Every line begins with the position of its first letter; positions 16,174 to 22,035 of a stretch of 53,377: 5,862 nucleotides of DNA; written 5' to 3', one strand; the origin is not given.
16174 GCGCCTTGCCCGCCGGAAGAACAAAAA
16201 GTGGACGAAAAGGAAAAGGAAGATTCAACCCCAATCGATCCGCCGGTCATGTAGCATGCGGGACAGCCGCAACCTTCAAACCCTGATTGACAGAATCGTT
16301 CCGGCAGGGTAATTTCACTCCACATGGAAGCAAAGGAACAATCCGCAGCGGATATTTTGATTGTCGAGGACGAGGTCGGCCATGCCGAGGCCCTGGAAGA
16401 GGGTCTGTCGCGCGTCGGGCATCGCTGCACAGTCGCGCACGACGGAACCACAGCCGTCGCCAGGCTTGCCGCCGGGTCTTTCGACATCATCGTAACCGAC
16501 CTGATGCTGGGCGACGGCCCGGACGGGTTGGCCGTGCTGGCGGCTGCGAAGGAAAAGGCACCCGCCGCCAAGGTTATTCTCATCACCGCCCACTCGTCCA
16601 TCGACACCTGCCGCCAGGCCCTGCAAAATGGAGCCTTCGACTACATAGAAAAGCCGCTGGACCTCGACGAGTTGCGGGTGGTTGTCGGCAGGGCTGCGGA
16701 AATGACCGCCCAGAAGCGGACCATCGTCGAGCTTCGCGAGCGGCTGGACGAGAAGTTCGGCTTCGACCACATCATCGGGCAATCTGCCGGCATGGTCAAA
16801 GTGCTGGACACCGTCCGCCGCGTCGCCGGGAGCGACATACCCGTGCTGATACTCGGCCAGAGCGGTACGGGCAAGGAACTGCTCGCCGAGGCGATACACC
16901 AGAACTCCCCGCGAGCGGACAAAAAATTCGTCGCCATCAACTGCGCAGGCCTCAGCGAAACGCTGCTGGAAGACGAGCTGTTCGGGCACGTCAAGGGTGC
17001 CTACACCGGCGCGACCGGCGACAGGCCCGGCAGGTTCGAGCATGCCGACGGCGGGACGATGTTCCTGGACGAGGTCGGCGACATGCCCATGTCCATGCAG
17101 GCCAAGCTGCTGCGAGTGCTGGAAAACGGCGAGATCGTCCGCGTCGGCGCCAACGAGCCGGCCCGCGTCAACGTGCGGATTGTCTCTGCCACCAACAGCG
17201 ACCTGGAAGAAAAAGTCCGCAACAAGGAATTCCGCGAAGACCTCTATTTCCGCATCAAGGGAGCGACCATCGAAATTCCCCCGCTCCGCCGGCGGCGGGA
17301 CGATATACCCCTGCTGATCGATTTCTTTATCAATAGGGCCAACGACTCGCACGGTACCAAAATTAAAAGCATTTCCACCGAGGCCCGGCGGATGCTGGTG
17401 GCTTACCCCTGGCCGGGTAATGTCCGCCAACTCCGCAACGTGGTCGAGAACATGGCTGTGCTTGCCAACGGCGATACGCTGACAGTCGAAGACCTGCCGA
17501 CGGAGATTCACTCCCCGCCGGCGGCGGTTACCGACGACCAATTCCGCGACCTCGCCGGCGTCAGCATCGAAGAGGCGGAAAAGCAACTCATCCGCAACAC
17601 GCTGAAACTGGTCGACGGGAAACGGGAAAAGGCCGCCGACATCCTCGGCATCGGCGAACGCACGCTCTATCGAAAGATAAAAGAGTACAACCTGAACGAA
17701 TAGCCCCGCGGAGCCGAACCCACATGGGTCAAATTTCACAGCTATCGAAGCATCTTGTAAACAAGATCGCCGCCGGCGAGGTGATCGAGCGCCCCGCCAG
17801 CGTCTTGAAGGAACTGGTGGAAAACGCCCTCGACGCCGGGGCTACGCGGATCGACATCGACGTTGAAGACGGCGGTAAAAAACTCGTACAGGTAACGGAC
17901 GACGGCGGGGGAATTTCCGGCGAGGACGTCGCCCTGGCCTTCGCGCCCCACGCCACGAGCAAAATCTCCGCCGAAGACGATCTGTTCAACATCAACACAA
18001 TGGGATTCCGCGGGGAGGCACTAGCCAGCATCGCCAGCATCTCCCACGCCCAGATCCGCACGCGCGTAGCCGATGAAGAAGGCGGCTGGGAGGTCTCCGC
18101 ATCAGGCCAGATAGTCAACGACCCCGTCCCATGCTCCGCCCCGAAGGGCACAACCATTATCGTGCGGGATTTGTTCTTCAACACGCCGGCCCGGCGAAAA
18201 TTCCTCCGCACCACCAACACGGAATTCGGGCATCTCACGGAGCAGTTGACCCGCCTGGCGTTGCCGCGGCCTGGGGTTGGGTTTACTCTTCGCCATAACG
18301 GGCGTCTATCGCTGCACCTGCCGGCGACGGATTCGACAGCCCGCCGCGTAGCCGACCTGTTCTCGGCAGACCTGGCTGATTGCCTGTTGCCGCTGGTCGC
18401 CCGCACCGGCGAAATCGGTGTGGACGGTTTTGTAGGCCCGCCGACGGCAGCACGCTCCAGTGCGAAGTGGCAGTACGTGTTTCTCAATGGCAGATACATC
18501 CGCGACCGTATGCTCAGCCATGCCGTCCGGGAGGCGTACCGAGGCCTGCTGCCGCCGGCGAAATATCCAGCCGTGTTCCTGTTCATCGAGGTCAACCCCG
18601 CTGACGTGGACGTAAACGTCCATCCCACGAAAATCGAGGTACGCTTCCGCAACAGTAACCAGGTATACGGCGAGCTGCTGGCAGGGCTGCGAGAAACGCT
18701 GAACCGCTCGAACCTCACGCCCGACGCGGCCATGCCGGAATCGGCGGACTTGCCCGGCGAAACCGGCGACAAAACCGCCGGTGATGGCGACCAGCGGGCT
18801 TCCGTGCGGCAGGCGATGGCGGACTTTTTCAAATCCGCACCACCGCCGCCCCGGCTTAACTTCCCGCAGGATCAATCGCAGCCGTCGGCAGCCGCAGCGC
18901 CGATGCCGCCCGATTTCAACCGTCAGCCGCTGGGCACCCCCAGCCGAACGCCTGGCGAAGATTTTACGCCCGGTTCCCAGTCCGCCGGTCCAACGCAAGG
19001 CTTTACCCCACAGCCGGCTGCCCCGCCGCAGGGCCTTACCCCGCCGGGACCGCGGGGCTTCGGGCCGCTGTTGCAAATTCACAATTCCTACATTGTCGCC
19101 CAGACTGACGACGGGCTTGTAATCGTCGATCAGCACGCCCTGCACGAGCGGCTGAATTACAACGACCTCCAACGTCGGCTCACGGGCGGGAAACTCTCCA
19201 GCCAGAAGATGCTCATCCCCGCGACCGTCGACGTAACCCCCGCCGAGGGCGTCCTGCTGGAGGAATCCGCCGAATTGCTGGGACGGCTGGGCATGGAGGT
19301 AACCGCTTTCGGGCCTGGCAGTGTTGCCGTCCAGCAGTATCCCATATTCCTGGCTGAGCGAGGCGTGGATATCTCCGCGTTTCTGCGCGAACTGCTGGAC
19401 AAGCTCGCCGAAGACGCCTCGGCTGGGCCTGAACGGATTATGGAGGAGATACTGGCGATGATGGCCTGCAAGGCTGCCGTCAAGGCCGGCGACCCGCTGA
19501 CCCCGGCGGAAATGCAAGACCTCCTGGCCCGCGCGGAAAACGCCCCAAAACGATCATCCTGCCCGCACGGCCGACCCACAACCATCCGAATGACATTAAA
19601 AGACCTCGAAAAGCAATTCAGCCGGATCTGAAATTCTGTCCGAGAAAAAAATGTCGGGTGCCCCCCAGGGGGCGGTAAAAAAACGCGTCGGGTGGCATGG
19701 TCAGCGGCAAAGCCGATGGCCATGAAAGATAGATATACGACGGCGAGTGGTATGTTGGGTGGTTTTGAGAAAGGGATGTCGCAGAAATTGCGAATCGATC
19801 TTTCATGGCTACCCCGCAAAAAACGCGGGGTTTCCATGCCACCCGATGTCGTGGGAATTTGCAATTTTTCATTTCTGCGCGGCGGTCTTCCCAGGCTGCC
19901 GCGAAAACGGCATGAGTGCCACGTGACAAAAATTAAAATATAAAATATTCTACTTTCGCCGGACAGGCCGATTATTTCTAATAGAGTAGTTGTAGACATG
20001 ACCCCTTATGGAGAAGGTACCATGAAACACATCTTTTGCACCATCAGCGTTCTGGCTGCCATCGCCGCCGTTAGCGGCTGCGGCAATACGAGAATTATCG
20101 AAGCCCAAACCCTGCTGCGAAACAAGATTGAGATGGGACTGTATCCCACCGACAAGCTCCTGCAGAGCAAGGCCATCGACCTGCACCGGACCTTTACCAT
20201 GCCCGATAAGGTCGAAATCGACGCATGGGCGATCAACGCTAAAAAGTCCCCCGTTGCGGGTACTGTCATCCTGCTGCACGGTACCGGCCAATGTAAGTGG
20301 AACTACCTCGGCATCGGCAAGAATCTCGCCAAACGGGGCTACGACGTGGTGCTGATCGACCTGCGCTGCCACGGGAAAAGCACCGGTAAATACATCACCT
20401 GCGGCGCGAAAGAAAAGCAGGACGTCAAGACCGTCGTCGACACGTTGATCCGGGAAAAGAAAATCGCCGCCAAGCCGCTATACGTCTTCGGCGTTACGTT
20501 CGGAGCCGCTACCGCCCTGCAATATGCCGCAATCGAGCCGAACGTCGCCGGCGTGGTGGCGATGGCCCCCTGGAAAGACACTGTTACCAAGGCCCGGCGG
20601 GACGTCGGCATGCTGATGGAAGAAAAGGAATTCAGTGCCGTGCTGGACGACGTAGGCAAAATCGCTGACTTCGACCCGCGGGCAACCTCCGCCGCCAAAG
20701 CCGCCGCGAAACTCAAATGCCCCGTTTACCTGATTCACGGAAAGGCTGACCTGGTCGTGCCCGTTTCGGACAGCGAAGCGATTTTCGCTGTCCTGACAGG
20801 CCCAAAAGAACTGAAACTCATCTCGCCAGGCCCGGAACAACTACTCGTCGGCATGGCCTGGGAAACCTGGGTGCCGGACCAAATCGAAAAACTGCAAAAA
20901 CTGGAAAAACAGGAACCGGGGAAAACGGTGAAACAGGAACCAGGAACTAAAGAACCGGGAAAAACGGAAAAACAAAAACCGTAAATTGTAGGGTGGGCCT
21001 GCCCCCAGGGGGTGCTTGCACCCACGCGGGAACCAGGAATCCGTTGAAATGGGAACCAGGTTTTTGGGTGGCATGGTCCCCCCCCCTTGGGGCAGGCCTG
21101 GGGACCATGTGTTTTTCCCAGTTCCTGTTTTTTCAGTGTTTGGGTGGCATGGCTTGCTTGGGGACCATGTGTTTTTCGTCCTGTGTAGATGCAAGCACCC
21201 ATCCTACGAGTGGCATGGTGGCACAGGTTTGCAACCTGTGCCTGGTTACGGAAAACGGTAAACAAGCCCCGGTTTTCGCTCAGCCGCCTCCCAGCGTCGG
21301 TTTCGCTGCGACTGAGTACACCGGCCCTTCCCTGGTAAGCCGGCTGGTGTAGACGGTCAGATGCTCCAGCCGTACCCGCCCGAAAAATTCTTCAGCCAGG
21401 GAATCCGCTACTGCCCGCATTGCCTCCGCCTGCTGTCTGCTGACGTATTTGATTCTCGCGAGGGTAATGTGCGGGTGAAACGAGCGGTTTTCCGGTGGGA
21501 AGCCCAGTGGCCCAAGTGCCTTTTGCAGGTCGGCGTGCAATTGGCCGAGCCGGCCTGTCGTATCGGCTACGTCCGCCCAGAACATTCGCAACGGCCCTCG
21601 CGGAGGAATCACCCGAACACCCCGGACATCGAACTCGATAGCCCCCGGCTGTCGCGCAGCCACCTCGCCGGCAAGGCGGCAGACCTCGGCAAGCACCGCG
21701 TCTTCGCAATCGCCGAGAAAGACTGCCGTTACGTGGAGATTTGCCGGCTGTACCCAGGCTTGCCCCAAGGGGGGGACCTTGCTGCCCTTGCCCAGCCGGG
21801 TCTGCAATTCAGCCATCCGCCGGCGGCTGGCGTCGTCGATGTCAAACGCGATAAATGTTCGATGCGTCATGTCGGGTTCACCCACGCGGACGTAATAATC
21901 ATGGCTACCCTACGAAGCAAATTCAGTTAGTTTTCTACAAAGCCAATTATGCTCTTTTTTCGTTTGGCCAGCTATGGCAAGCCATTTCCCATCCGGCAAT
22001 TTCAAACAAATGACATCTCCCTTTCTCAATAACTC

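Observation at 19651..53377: BIME-like mosaics built from at least seven palindromic module families fill at least eleven intergenic gaps, with no transposase in sight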

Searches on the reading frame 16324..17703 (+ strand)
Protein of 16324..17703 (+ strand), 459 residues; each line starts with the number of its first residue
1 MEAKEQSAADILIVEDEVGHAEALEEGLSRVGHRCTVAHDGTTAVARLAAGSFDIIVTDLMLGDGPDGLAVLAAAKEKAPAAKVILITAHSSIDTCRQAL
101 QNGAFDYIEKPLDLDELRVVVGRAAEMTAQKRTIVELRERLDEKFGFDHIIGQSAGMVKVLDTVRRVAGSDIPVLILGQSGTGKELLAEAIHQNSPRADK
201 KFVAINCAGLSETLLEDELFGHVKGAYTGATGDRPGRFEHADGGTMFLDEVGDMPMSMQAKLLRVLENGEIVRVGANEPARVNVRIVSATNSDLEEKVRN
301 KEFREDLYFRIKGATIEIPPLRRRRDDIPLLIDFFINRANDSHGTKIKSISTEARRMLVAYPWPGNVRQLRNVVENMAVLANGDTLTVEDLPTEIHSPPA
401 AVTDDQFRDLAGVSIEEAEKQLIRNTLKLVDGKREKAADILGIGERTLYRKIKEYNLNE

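Call 43: search_protein_families(library=pfam, proteins=[window:16324-17703:+], max_evalue=0.001)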
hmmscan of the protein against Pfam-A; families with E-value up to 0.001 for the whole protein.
window:16324-17703:+ (459 aa): 11 families
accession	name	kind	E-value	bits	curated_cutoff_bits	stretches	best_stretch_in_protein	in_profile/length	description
PF00158.32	Sigma54_activat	-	6e-70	234.7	20.2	1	150-316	1-167/168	Sigma-54 interaction domain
PF25601.1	AAA_lid_14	-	2.3e-28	98.3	27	1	322-399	1-78/87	AAA+ ATPase lid domain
PF00072.30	Response_reg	-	3.6e-22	79.1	30.2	1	11-119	1-108/111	Response regulator receiver domain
PF14532.12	Sigma54_activ_2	-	2.2e-20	73.7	25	1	151-321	1-138/138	Sigma-54 interaction domain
PF02954.25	HTH_8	-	1.6e-12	47.3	22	1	415-455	2-42/42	Bacterial regulatory protein, Fis family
PF07728.20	AAA_5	-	3.3e-06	27.6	22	1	173-293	1-124/139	AAA domain (dynein-related subfamily)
PF07724.20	AAA_2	-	1.6e-05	25.5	27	1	174-301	6-134/166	AAA domain (Cdc48 subfamily)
PF01078.27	Mg_chelatase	-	2.3e-05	24.3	20.3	0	229-291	93-157/207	Magnesium chelatase, subunit ChlI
PF00493.29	MCM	-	7.1e-05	22.5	23.3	1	168-276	54-155/224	MCM P-loop domain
PF00004.35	AAA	-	0.0001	23.2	21.2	0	174-299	1-119/131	ATPase family associated with various cellular activities (AAA)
PF25201.1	nSTAND6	-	0.00032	21.2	27.7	0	174-224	21-68/148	Novel STAND NTPase 6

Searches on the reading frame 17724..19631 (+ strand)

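Call 43: search_protein_families(library=pfam, proteins=[window:17724-19631:+], max_evalue=0.001)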
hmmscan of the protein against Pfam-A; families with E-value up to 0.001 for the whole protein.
window:17724-19631:+ (635 aa): 4 families
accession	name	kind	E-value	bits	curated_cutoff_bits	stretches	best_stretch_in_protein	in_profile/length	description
PF08676.16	MutL_C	-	1.2e-40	138.9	25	1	450-592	2-142/142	MutL C terminal dimerisation domain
PF01119.25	DNA_mis_repair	-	2.8e-35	120.9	26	1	210-326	2-118/119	DNA mismatch repair protein, C-terminal domain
PF13589.12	HATPase_c_3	-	4.7e-10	40.1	25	1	25-118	4-97/137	Histidine kinase-, DNA gyrase B-, and HSP90-like ATPase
PF02518.31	HATPase_c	-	1.1e-08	36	26.4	1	22-84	4-64/111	Histidine kinase-, DNA gyrase B-, and HSP90-like ATPase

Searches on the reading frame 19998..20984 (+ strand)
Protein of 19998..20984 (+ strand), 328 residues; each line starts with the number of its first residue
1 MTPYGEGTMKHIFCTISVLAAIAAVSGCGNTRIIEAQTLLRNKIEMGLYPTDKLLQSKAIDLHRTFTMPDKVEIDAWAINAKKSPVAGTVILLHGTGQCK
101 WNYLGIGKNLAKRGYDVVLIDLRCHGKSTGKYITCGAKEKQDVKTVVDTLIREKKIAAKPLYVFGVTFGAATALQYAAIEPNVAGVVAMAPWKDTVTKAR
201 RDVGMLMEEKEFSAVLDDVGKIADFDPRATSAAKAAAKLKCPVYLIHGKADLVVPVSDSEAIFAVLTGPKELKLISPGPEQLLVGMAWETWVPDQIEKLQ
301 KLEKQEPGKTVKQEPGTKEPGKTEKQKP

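Call 43: search_protein_families(library=pfam, proteins=[window:19998-20984:+], max_evalue=0.001)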
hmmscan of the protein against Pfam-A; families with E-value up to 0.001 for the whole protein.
window:19998-20984:+ (328 aa): 9 families
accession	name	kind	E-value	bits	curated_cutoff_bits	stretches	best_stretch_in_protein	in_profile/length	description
PF12146.15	Hydrolase_4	-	8.8e-23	81.3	27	1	86-195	3-113/239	Serine aminopeptidase, S33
PF00561.26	Abhydrolase_1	-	5.4e-15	56.2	25.8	1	89-203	2-116/245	alpha/beta hydrolase fold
PF02129.25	Peptidase_S15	-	3.1e-12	47.2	23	1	102-216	46-153/262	X-Pro dipeptidyl-peptidase (S15 family)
PF12697.13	Abhydrolase_6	-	7.3e-10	40.3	26.3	1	90-205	1-94/217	Alpha/beta hydrolase family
PF00326.27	Peptidase_S9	-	4.6e-07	30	22.6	1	110-267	10-171/213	Prolyl oligopeptidase family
PF02230.22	Abhydrolase_2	-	1.1e-05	25.8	23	0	78-98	5-25/217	Phospholipase/Carboxylesterase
PF01738.24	DLH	-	1.2e-05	25.5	21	1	75-263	2-166/217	Dienelactone hydrolase family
PF05448.18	AXE1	-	0.00091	18.5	21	0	234-276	257-299/321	Acetyl xylan esterase (AXE1)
PF12740.14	PETase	-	0.00097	19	28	0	106-202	73-168/263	PET hydrolase-like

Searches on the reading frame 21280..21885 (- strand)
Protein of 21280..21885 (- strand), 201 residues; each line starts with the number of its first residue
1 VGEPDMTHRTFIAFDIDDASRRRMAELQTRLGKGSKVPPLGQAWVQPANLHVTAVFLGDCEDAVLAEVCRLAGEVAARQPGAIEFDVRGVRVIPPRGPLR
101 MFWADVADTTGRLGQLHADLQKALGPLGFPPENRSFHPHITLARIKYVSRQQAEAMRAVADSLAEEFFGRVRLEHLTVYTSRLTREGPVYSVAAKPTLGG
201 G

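Call 43: search_protein_families(library=pfam, proteins=[window:21280-21885:-], max_evalue=0.001)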
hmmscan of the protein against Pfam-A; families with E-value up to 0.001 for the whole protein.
window:21280-21885:- (201 aa): 3 families
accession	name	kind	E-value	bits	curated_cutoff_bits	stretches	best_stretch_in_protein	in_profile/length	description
PF02834.22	LigT_PEase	-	1.7e-24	86.2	23.3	2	108-190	6-87/87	LigT like Phosphoesterase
PF13563.12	2_5_RNA_ligase2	-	8.3e-11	42.6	27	1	45-180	21-147/152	2'-5' RNA ligase superfamily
PF10469.15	AKAP7_NLS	-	3.2e-05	24.3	24.4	1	21-193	15-203/208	AKAP7 2'5' RNA ligase-like domain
